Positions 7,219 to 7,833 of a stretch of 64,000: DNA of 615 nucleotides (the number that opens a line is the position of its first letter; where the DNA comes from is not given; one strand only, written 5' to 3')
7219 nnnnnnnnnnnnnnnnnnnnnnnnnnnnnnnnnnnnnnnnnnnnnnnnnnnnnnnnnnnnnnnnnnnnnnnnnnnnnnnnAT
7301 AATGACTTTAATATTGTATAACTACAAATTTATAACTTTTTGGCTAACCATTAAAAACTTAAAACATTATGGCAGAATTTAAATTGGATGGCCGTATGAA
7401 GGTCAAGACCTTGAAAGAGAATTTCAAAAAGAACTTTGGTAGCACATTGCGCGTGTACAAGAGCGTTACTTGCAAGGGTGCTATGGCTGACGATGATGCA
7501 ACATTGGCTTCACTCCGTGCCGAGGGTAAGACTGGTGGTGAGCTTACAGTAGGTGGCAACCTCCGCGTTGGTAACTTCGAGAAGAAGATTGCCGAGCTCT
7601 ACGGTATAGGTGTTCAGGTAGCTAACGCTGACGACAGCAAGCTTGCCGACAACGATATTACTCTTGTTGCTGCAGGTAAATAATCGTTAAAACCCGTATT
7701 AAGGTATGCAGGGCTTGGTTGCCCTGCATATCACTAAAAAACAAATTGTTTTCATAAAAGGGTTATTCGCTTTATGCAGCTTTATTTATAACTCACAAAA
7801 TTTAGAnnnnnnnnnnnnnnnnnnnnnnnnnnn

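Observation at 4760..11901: Unnamed ~45-aa module present in 10 copies across five genes, fused to an OmpA-like anchor in one protein and to a histone-H1-like tail in another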

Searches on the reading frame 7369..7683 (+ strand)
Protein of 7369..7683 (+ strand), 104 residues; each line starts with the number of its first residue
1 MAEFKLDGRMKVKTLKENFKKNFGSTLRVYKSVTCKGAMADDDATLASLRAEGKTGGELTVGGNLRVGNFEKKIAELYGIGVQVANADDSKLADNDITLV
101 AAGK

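Call 3: search_protein_families(library=pfam, proteins=[window:7369-7683:+], max_evalue=1)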
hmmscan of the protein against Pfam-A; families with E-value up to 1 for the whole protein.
window:7369-7683:+ (104 aa): 0 families

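Call 4: search_protein_families(library=ncbifam, proteins=[window:7369-7683:+], max_evalue=1)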
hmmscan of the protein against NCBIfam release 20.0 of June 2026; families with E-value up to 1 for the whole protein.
window:7369-7683:+ (104 aa): 2 families
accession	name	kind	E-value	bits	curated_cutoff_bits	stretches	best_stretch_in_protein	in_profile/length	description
NF005215.0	PRK06702.1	equivalog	0.0002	20.4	709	1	25-87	24-83/432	bifunctional O-acetylhomoserine aminocarboxypropyltransferase/cysteine synthase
NF052617.1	slr0373_blue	equivalog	0.087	12.8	100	1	15-53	46-84/113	slr0373 family blue light stress response protein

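Call 6: find_homologous_proteins(query=window:7369-7683:+, max_evalue=0.001)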
Query window:7369-7683:+ (104 aa): 1065 proteins with E <= 0.001 among 1074 candidates; the best 120 are listed.
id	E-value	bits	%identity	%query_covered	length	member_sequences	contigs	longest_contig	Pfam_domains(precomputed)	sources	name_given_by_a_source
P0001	1.5e-54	200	93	100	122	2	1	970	-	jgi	jgi:hypothetical protein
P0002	2.7e-54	199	92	100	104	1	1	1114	-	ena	-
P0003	3.3e-54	199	93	100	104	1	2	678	-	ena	-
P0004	3.7e-54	199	93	100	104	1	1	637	-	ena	-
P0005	7.5e-54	198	92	100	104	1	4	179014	-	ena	-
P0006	8.0e-54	198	93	100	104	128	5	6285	-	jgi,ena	jgi:hypothetical protein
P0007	8.2e-54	198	93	100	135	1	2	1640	-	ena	-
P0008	1.2e-53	197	91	100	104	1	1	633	-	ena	-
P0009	1.8e-53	196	91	100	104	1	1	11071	-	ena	-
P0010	2.4e-53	196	90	100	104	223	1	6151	-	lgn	-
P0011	2.5e-53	196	92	100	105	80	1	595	-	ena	-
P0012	2.6e-53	196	92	100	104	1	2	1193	-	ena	-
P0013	3.9e-53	195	90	100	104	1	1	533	-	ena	-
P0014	7.3e-53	194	88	100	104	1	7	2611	-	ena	-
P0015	8.6e-53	194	89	100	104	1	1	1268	-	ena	-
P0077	5.8e-51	188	85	100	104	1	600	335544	-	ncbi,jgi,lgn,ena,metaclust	jgi:hypothetical protein|metaclust:\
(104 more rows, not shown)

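Call 9: search_solved_structures(query=A1, max_evalue=10, show_alignments=3)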
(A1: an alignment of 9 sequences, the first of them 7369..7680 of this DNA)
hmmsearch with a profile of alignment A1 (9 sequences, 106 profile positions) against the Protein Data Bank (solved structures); distinct sequences matched with E-value up to 10: 1.
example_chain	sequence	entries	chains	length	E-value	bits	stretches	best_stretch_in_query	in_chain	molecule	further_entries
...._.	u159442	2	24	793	2.4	11.6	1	51-92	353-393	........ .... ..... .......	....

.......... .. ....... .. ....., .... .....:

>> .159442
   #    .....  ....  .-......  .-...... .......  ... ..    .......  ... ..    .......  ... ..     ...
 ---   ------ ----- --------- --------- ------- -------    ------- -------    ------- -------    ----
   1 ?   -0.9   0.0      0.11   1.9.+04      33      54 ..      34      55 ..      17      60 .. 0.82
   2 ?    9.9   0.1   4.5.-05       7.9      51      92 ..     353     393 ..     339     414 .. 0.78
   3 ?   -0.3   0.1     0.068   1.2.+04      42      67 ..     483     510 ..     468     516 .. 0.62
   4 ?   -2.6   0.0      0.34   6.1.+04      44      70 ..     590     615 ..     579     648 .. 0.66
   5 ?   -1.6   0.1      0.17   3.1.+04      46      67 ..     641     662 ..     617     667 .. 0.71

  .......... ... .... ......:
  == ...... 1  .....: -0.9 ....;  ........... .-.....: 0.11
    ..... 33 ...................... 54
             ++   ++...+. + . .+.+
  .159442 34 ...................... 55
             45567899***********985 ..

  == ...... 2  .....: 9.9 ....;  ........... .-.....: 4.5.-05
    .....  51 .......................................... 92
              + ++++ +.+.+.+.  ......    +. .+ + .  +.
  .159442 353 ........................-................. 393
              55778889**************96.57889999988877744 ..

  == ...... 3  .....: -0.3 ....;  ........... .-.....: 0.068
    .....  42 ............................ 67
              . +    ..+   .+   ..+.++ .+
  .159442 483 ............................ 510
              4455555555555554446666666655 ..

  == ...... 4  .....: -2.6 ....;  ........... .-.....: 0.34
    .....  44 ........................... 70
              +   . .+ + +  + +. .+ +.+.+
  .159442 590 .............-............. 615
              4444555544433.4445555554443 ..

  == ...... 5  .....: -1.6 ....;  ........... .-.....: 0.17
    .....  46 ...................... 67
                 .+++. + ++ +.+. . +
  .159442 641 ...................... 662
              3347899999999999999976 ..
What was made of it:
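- Tried and rejected: The PDB sequence search with the di-module profile gave only a tail-fibre protein at E 2.4 (call 9).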

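Call 15: search_protein_families(library=phrogs, proteins=[window:7369-7683:+], max_evalue=0.1)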
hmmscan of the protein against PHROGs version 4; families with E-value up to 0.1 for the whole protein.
window:7369-7683:+ (104 aa): 1 family
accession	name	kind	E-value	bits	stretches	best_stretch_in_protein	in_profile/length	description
phrog_21417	-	unknown function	0.033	14.5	1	44-100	130-185/270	-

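Call 16: search_protein_families(library=padloc, proteins=[window:7369-7683:+], max_evalue=0.1)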
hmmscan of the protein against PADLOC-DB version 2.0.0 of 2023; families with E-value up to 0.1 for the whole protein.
window:7369-7683:+ (104 aa): 0 families

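Call 17: search_protein_representatives(alignment_id=A1)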
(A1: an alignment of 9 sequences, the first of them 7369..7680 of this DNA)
Query: 9 sequences, 106 profile positions. Proteins with E-value up to 0.001 (for the whole library): 1148; up to 1e-10: 585; up to 1e-30: 32. The best 150 are listed.
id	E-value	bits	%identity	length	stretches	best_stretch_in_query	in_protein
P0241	3.6e-67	239.4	-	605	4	6-104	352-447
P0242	3.2e-58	210.6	-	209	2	3-106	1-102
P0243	9.1e-52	189.8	-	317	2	3-106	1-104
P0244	9.7e-50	183.3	-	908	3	5-104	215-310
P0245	1.9e-42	159.9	-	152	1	2-106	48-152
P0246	3.7e-42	159.0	-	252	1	3-103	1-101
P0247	4.3e-42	158.7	-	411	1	3-105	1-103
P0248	4.9e-42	158.6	-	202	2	4-101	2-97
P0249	1.2e-40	154.1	-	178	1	3-106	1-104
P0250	1.5e-40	153.8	-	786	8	3-102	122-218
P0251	3.4e-40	152.6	-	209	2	3-105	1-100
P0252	4.7e-40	152.2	-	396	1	3-105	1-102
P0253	9.2e-40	151.2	-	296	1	3-105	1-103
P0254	1.3e-39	150.8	-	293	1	3-105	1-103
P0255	2.5e-39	149.8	-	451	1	3-105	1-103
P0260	5.2e-35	136.0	-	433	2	6-104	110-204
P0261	1.1e-34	134.9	-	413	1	3-105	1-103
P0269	1.8e-31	124.6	-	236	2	4-104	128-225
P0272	7.5e-31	122.6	-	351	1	3-106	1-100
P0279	2.1e-28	114.7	-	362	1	7-104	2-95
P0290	1.6e-27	111.9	-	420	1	6-104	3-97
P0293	3.9e-27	110.6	-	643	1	6-104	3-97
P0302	1.9e-26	108.4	-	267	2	4-105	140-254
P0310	2.1e-25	105.1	-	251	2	5-101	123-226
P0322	7.7e-25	103.3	-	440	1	6-105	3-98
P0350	4.9e-24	100.7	-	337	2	4-105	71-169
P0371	2.5e-23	98.4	-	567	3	2-90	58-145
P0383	5.1e-23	97.4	-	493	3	5-95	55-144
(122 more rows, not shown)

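Call 19: predict_structure(alignment_id=A2)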
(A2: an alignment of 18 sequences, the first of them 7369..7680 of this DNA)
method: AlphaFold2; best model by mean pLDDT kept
length: 104 residues; sequences in the alignment: 18
mean_pLDDT: 89.4   pTM: 0.79
mean pLDDT of the five models: 89.4, 88.5, 85.8, 83.3, 80.9
residues with pLDDT >= 90: 59; 70-90: 44; 50-70: 1; < 50: 0
segments of 3 or more residues with pLDDT < 50: none
pLDDT, mean of each block of 10 residues (from residue 1): 85 93 91 85 90 86 91 92 89 91 85
secondary structure, 60 per line:
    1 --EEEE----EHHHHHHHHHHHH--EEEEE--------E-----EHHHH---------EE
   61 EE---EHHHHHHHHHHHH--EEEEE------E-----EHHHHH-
elements in order: E3-6 H12-23 E26-30 H46-49 E59-62 H67-78 E81-85 H99-103
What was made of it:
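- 7369..7683 (+): C-type stand-alone di-module protein (104 aa), copy a (module 1 at 7369-7536, module 2 at 7537-7680). AlphaFold2 pLDDT 89.4 and pTM 0.79 (call 19).
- On Ubiquitin-like β-grasp superfamily (Pfam clan Ubiquitin): However, it has only two real strands plus bridges per ~50 residues (call 19), so it is a truncated version.
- AlphaFold2 model with pLDDT 89.4 and pTM 0.79; each module is β-α-β plus a short helix (call 19).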

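Call 23: fold_search(model_id=the predicted structure, library=pdb)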
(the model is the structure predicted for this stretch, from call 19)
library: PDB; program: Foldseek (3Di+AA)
matches with E <= 10: 532; with E <= 0.001: 0
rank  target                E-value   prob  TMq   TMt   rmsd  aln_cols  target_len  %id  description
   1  5chv_C                1.2e-02  0.75  0.33  0.24  16.2       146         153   15  Crystal structure of USP18-ISG15 complex (released 2016-09-28)
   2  3b08_A                2.4e-02  0.57  0.32  0.22  15.3       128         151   15  Crystal structure of the mouse HOIL1-L-NZF in complex with linear di-ubiquitin (released 2011-12-14)
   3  2w9n                  3.2e-02  0.54  0.33  0.24  20.1       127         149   17  crystal structure of linear di-ubiquitin (released 2009-04-28)
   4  7rbs_B                3.2e-02  0.54  0.32  0.23  16.6       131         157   17  The crystal structure of Papain-Like Protease of SARS CoV-2, C111S mutant, in complex with human ISG15 (released 2021-09-29)
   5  6yva_C                3.4e-02  0.60  0.33  0.23  15.5       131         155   16  PLpro-C111S with mISG15 (released 2020-05-13)
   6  8cmr_B                4.1e-02  0.54  0.34  0.25  15.7       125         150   15  Linear specific OTU-type DUB SnOTU from the pathogen S. negenvensis in complex with linear di-ubiquitin (released 2023-11-22)
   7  3b08_G                4.7e-02  0.47  0.31  0.23  15.3       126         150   17  Crystal structure of the mouse HOIL1-L-NZF in complex with linear di-ubiquitin (released 2011-12-14)
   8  5chw_B                5.4e-02  0.51  0.34  0.24  15.7       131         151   16  Structure of ISG15 in space group P212121 (released 2016-09-28)
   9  3rt3_B                7.1e-02  0.38  0.32  0.23  16.9       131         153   17  Complex of influenza virus protein with host anti-viral factor (released 2011-07-13)
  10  5chf_A                8.1e-02  0.44  0.34  0.24  15.2       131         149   16  Crystal structure of murine ISG15 in space group P21212 (released 2016-09-28)
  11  7yui_A                8.1e-02  0.35  0.32  0.12  15.3       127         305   16  Crystal structure of HOIL-1L(195-423) in complex with the linear tetra-ubiquitin (released 2023-08-30)
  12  6n5m_A                8.6e-02  0.38  0.35  0.25  16.4       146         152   14  Crystal structure of ABIN-1 UBAN in complex with one M1-linked di-ubiquitin (released 2019-07-17)
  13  5vix                  9.9e-02  0.38  0.33  0.23  14.1       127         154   19  Crystal structure of Polyubiquitin with 3 ub domains, domains 1 and 2, from Naegleria fowleri ATCC 30863 (released 2017-05-24)
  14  6j62_A                1.1e-01  0.30  0.32  0.23  16.3       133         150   15  Crystal structure of mISG15/NS1B complex (released 2019-12-25)
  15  6njd_C                1.3e-01  0.33  0.35  0.26  17.0       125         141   14  Crystal structure of RavD (residues 1-200) from Legionella pneumophila (strain Corby) complexed with Met-1 linked di-u (released 2019-05-22)
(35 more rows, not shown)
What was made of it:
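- Single modules superpose on the HOIL-1L and Parkin UBLs over 46-47 columns at 1.9-2.0 Å (call 23).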

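Call 24: fold_search(model_id=the predicted structure, library=viral)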
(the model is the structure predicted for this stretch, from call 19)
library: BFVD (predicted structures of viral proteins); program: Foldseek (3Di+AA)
matches with E <= 10: 124; with E <= 0.001: 0
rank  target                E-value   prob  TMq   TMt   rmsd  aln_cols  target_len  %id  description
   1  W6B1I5                1.2e-02  0.97  0.47  0.50   6.4       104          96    8  Uncharacterized protein [Erwinia phage Ea35-70]
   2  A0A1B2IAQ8            7.1e-02  0.89  0.48  0.51   6.1        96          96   17  (no name in the UniProt tables at hand)
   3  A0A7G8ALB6            2.5e-01  0.69  0.52  0.30   5.6       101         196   14  (no name in the UniProt tables at hand)
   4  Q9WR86                2.7e-01  0.20  0.32  0.11  14.7       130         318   18  Polyprotein (Fragment) [Bovine viral diarrhea virus 2]
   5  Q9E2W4                2.7e-01  0.18  0.33  0.06  14.9       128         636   16  Polyprotein (Fragment) [Bovine viral diarrhea virus 2]
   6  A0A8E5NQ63            3.3e-01  0.38  0.45  0.42   7.9       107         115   10  (no name in the UniProt tables at hand)
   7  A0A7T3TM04            4.9e-01  0.30  0.45  0.42   7.8       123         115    6  Putative toxin protein [Serratia phage vB_SmaM_Yaphecito]
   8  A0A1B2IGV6            5.2e-01  0.30  0.42  0.15   6.8        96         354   12  Uncharacterized protein [Erwinia phage vB_EamM_Stratton]
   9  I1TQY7                1.1e+00  0.10  0.34  0.14   9.5        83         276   16  (no name in the UniProt tables at hand)
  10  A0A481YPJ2            1.6e+00  0.21  0.37  0.47   5.5        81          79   11  Ubiquitin family protein [Pithovirus LCDPAC02]
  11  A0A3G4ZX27            2.0e+00  0.20  0.31  0.10   2.4        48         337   17  UV excision repair protein RAD23-like protein [Faunusvirus sp.]
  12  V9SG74                2.1e+00  0.14  0.33  0.43   5.5        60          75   20  Putative ubiquitin [Tunisvirus fontaine2]
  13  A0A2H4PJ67            2.1e+00  0.01  0.15  0.10  12.9        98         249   12  (no name in the UniProt tables at hand)
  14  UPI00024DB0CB         2.3e+00  0.14  0.31  0.16   2.8        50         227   28  (no name look-up for this kind of identifier)
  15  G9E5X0                2.4e+00  0.21  0.35  0.07   3.0        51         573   16  Ubiquitin-like domain-containing protein [Micromonas pusilla virus SP1]
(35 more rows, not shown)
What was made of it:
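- On Ubiquitin-like β-grasp superfamily (Pfam clan Ubiquitin): One module superposes on 46-51 residues of UBLs at 1.9-2.8 Å (calls 23, 24).
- Closest known: Tandem ubiquitin-like proteins. Same: One module superposes on 46-51 residues of a UBL at about 2 Å (calls 23, 24).
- Many viral ubiquitins match one module at 2.2-2.8 Å (call 24).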

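Call 26: search_protein_families(library=pfam, alignment_id=A3, max_evalue=0.001)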
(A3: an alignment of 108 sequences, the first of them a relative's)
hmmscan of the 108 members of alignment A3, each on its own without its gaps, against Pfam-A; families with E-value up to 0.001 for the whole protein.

A. member 1, P0241 (605 aa): 0 families

B. families by the number of members that match (of 108 scanned): 19 families
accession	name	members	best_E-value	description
PF13475.11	DUF4116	6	5.2e-47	Domain of unknown function (DUF4116)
PF13306.12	LRR_5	3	5.6e-67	BspA type Leucine rich repeat region (6 copies)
PF00542.24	Ribosomal_L12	2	1.8e-17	Ribosomal protein L7/L12 C-terminal domain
PF03781.23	FGE-sulfatase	1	3.7e-50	Sulfatase-modifying factor enzyme 1-like domain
PF23598.1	LRR_14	1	2.3e-39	Leucine-rich repeat region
PF13855.12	LRR_8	1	4.2e-38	Leucine rich repeat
PF19789.6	DUF6273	1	6.4e-32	Domain of unknown function (DUF6273)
PF12799.13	LRR_4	1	6.8e-22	Leucine Rich repeats (2 copies)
PF00560.39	LRR_1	1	1.6e-19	Leucine Rich Repeat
PF00691.25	OmpA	1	5e-16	OmpA family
PF01263.26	Aldose_epim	1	1.9e-15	Aldose 1-epimerase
PF13930.12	Endonuclea_NS_2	1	6.4e-09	DNA/RNA non-specific endonuclease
PF23603.1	Ubiquitin_TPR1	1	7.3e-07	Telomere repeat-binding protein 1-like, ubiquitin-like domain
PF05359.17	DUF748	1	1.3e-06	Domain of Unknown Function (DUF748)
PF05099.18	TerB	1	1.4e-06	Tellurite resistance protein TerB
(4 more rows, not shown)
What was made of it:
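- One Endonuclea_NS_2 fusion (call 26).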

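Call 27: find_encoding_contigs(protein=window:7369-7683:+, flank=10000, max_places=4)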
Protein window:7369-7683:+ (104 aa): 23 contigs read that carry it; 4 places shown.
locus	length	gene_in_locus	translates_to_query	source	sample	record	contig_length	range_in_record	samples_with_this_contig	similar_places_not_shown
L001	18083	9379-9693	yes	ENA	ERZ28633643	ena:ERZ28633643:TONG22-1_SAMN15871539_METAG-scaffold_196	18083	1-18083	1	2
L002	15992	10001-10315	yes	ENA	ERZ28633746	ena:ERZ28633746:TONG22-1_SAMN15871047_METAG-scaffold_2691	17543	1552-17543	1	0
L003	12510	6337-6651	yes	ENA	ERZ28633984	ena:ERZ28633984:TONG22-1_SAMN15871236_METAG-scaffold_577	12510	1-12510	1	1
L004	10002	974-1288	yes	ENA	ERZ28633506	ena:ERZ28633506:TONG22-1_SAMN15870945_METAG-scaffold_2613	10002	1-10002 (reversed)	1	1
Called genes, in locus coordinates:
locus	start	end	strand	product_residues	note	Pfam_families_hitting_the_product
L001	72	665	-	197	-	-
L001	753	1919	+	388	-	PF00069:Pkinase, PF07714:PK_Tyr_Ser-Thr, PF03109:ABC1 (weak)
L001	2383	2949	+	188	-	PF14014:DUF4230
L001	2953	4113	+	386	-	PF14014:DUF4230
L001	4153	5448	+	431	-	-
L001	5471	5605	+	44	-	-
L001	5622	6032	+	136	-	PF05099:TerB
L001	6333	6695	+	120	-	-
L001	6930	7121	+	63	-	-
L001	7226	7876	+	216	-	-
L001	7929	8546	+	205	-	PF13306:LRR_5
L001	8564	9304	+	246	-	PF22945:LEM-3_GIY-YIG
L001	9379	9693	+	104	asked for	-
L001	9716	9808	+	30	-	-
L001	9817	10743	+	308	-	-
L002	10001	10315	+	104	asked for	-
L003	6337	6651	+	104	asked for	-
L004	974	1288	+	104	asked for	-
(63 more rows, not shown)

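Call 28: find_encoding_contigs(protein=P0077, flank=10000, max_places=5)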
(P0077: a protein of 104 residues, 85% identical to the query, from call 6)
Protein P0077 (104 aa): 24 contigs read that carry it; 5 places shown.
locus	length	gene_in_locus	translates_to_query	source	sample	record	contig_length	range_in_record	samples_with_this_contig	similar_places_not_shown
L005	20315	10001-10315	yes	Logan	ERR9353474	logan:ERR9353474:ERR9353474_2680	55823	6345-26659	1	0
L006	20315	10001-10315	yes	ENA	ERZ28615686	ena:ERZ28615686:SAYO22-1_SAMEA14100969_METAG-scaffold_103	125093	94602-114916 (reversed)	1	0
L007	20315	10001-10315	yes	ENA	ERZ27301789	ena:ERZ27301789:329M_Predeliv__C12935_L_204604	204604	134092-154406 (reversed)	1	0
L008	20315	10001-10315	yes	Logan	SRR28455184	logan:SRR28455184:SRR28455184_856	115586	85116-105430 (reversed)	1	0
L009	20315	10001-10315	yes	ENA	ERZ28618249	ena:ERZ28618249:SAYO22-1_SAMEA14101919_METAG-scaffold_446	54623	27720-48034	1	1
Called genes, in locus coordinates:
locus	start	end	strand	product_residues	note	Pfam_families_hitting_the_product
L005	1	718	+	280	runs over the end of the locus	PF02563:Poly_export, PF10531:SLBB (weak), PF22461:SLBB_2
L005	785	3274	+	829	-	PF02706:Wzz, PF13807:GNVR, PF10609:ParA (weak), PF13614:AAA_31 (weak), PF01656:CbiA (weak)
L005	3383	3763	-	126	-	PF02021:UPF0102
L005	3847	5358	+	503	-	PF01266:DAO (faint), PF07992:Pyr_redox_2 (faint), PF12831:FAD_oxidored (faint), PF01593:Amino_oxidase, PF13450:NAD_binding_8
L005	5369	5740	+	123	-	-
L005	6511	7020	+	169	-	-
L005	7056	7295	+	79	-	-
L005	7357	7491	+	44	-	-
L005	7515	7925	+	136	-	-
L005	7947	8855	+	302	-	PF05359:DUF748 (faint), PF00691:OmpA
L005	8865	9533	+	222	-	-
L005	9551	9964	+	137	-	-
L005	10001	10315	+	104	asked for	-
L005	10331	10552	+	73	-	-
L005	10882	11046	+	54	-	-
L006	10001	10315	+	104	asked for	-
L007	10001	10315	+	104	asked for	-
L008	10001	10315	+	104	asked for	-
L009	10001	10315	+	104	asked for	-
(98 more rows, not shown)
